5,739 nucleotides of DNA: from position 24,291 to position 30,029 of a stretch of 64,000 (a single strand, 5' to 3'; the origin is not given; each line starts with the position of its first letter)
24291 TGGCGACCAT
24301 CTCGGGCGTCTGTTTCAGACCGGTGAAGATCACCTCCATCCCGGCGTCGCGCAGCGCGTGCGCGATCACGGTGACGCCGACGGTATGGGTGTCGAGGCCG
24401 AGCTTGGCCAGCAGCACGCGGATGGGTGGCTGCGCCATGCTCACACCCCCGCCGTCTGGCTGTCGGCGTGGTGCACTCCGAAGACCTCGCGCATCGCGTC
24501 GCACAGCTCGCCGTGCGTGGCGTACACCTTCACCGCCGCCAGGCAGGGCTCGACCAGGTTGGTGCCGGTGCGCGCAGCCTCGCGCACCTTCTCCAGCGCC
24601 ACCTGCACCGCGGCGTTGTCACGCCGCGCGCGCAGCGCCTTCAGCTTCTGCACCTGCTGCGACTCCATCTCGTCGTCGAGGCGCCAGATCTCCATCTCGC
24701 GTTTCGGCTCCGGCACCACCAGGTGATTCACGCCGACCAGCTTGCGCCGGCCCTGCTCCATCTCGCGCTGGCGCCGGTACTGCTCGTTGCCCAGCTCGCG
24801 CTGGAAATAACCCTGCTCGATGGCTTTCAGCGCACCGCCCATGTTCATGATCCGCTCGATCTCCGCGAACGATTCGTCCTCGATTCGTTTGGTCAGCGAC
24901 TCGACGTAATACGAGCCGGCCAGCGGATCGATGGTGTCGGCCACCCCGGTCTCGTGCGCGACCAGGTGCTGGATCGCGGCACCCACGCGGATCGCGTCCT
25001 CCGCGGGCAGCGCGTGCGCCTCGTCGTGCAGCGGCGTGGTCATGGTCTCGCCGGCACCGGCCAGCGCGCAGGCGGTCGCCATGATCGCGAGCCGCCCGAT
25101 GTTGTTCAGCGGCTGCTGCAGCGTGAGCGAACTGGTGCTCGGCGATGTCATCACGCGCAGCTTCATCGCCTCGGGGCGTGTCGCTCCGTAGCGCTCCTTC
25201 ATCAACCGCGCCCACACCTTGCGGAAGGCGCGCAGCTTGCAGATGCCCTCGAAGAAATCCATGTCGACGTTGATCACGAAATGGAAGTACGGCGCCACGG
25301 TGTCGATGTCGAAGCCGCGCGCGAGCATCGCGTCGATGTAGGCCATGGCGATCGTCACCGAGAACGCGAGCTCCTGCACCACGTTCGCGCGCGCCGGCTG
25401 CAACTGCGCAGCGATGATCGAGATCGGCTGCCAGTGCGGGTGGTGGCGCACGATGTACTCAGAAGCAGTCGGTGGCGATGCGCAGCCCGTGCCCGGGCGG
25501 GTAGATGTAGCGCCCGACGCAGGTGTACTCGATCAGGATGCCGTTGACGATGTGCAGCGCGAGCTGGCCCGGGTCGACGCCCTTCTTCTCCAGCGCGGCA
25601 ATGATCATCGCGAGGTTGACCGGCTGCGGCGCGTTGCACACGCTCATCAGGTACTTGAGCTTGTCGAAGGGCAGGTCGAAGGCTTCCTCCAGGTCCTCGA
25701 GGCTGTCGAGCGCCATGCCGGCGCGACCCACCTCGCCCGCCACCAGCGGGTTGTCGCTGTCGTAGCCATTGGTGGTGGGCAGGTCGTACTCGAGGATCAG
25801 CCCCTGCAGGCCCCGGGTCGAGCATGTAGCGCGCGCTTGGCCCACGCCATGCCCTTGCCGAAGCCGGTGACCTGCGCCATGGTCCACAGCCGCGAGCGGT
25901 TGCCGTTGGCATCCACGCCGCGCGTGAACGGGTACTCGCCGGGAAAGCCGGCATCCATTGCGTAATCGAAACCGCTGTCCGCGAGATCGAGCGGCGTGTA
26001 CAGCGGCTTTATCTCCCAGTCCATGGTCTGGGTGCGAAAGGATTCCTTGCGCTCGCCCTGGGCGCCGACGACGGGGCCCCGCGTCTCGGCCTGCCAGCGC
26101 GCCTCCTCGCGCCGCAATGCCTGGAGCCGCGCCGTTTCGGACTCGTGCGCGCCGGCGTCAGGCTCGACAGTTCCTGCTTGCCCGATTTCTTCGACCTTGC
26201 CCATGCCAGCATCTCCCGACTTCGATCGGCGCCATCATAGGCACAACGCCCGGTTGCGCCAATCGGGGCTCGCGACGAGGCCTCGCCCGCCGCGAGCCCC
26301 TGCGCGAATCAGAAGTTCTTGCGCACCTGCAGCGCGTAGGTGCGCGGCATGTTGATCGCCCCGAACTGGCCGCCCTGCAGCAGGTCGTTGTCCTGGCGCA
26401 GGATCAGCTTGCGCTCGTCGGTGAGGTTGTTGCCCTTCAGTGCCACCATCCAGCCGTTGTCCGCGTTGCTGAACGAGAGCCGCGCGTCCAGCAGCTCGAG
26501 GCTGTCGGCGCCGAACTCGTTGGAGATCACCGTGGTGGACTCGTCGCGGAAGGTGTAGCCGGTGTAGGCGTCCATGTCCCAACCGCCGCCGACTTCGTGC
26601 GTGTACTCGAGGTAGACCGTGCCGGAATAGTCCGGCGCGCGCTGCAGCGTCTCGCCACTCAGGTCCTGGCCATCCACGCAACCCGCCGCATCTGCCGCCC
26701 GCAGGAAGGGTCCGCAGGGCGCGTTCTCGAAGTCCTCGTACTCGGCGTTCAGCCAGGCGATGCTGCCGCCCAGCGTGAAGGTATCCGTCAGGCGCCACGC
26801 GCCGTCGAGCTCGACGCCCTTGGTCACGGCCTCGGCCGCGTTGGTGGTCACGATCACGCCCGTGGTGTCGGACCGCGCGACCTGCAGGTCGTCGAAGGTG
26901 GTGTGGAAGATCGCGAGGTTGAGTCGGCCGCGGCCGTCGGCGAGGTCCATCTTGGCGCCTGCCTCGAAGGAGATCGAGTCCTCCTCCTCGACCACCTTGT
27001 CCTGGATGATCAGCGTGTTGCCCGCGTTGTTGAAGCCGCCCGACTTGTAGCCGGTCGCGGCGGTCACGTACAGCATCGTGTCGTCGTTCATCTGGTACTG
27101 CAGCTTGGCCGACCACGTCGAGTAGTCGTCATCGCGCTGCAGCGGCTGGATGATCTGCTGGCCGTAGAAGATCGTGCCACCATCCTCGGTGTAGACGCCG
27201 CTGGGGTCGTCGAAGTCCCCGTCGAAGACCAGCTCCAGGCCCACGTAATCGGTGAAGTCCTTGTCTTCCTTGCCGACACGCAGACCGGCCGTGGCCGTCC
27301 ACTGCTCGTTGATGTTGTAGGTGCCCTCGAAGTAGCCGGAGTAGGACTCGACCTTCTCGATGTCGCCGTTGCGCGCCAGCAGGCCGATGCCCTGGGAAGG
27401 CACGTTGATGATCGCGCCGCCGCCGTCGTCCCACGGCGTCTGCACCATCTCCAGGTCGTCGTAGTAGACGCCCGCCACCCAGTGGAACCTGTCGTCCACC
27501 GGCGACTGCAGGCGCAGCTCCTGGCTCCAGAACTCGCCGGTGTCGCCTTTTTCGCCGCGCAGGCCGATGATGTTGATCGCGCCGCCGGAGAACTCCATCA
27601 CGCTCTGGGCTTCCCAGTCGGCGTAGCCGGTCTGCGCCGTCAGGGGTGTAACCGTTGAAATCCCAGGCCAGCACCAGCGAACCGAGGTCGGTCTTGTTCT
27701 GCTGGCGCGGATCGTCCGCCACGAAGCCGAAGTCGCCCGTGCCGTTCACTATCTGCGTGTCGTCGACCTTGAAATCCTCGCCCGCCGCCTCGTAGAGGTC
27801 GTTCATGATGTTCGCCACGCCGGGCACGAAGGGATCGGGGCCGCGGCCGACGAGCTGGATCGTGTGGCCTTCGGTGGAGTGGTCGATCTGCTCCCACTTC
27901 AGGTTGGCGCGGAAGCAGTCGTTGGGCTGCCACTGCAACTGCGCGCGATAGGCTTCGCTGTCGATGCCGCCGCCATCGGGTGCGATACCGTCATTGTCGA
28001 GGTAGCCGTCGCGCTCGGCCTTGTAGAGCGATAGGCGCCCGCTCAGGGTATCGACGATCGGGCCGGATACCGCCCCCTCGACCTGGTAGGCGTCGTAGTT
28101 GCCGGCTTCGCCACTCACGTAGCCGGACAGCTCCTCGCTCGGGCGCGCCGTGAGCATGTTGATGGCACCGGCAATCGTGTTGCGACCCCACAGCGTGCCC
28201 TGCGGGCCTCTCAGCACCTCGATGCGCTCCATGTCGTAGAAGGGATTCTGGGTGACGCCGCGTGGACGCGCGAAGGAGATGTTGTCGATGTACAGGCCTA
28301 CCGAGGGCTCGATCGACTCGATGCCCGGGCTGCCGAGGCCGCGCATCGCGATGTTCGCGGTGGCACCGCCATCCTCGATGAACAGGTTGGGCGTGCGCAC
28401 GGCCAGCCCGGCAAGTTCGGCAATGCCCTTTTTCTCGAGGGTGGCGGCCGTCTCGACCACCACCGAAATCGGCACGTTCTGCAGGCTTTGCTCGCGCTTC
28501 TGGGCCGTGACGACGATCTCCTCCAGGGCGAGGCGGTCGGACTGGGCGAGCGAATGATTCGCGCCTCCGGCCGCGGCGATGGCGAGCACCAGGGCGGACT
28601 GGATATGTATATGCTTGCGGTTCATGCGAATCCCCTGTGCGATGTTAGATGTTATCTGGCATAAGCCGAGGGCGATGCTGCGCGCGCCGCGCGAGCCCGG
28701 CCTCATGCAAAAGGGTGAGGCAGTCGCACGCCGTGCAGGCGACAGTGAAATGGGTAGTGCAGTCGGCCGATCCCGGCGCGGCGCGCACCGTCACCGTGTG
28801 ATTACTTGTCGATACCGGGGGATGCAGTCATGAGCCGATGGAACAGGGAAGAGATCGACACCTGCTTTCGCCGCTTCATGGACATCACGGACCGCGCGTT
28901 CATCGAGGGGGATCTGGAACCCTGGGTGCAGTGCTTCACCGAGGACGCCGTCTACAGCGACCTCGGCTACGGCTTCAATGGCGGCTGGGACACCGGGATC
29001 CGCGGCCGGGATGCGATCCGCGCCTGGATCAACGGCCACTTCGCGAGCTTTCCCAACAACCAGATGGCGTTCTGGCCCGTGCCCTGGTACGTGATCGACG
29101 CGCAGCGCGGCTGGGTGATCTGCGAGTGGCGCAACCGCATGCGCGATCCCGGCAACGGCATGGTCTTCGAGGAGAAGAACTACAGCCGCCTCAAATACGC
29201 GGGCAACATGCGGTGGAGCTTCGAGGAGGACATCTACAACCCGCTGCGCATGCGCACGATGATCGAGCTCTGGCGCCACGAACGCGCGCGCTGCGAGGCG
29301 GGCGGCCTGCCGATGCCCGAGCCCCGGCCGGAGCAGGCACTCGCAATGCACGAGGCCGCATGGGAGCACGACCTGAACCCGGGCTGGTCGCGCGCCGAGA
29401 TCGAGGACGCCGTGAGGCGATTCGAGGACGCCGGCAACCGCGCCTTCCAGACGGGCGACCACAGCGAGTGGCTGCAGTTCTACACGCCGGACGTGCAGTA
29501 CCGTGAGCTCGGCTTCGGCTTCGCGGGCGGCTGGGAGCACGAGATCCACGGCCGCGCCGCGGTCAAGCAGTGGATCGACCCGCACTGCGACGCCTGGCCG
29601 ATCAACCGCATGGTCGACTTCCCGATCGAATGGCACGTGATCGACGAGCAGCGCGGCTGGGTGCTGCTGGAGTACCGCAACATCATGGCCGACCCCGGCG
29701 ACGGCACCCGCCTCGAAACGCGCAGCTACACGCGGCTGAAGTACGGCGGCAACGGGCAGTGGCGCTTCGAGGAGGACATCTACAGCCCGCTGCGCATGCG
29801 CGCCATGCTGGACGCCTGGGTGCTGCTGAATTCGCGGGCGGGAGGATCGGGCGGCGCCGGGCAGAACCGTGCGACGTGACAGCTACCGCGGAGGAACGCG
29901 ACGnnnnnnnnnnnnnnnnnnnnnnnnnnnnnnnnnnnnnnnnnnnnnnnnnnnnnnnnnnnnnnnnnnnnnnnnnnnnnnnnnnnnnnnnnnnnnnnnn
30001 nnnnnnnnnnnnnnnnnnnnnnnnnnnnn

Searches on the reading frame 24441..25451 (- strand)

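Call 34: search_protein_families(library=pfam, proteins=[window:24441-25451:-], max_evalue=0.001)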
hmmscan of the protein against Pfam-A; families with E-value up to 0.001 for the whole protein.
window:24441-25451:- (336 aa): 1 family
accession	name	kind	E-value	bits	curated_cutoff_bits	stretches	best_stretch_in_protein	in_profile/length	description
PF01642.28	MM_CoA_mutase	-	6.3e-103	345.5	22.1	1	2-325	193-512/512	Methylmalonyl-CoA mutase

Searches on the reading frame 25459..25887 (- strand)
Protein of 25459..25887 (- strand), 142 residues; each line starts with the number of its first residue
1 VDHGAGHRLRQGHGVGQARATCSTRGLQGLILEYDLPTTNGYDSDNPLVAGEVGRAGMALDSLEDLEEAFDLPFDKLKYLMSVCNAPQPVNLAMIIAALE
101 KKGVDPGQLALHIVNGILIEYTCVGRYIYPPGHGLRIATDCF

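Call 35: search_protein_families(library=pfam, proteins=[window:25459-25887:-], max_evalue=0.001)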
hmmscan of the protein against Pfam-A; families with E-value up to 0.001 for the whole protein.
window:25459-25887:- (142 aa): 1 family
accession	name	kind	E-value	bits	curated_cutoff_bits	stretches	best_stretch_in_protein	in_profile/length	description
PF01642.28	MM_CoA_mutase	-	4.4e-25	88.7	22.1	1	24-142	70-188/512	Methylmalonyl-CoA mutase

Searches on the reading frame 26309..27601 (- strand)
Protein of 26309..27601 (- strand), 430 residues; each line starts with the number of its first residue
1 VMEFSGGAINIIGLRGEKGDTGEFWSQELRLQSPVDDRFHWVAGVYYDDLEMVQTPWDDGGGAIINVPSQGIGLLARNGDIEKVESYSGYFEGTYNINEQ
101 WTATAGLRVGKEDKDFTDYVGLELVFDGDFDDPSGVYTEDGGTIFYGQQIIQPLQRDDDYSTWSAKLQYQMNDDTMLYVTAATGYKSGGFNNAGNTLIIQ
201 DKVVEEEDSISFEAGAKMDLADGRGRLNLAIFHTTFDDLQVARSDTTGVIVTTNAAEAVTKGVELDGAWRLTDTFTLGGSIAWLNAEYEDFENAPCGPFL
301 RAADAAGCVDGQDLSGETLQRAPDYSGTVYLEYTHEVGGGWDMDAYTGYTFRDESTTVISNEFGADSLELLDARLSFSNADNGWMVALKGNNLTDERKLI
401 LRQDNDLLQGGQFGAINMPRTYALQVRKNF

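Call 34: search_protein_families(library=pfam, proteins=[window:26309-27601:-], max_evalue=0.001)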
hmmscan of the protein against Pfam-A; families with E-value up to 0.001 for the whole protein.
window:26309-27601:- (430 aa): 1 family
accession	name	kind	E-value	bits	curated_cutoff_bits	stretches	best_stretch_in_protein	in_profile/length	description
PF00593.30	TonB_dep_Rec_b-barrel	-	1.1e-37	131.4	27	1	33-393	121-436/436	TonB dependent receptor-like, beta-barrel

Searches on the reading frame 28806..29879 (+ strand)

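Call 35: search_protein_families(library=pfam, proteins=[window:28806-29879:+], max_evalue=0.001)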
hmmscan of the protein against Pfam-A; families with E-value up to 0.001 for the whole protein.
window:28806-29879:+ (357 aa): 2 families
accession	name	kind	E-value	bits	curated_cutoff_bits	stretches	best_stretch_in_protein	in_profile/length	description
PF12680.13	SnoaL_2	-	5e-15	56.4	27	2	26-121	6-86/102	SnoaL-like domain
PF13577.12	SnoaL_4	-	7.1e-10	39.4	24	1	13-116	5-97/126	SnoaL-like domain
